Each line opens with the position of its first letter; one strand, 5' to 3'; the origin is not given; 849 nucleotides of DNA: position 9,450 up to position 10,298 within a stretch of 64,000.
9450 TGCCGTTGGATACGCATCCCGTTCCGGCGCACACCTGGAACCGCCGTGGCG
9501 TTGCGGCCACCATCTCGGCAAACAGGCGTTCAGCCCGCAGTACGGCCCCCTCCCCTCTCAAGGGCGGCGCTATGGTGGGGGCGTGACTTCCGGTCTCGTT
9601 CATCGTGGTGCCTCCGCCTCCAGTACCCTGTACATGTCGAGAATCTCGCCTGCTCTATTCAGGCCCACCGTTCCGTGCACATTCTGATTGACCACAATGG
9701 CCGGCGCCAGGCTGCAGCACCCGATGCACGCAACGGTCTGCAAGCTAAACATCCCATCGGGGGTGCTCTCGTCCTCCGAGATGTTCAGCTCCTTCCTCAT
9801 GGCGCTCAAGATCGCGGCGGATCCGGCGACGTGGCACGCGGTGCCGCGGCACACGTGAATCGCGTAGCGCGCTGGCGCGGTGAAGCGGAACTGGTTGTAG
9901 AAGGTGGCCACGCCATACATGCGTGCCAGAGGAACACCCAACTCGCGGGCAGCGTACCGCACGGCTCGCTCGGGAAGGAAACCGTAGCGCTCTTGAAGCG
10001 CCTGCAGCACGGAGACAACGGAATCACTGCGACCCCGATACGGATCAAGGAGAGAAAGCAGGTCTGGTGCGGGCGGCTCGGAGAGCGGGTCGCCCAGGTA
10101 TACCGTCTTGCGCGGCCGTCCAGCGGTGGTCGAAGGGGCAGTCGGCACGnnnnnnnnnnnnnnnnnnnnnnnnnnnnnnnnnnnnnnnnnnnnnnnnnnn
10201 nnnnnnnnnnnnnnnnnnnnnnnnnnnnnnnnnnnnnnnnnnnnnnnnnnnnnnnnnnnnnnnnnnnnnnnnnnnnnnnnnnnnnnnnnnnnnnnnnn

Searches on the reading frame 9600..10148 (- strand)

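Call 9: search_protein_families(library=pfam, proteins=[window:9600-10148:-], max_evalue=0.001)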
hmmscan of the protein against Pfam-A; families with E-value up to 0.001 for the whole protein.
window:9600-10148:- (182 aa): 1 family
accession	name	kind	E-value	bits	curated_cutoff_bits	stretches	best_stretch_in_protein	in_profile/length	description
PF01257.25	2Fe-2S_thioredx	-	3e-44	150.8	24.8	1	34-173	5-144/145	Thioredoxin-like [2Fe-2S] ferredoxin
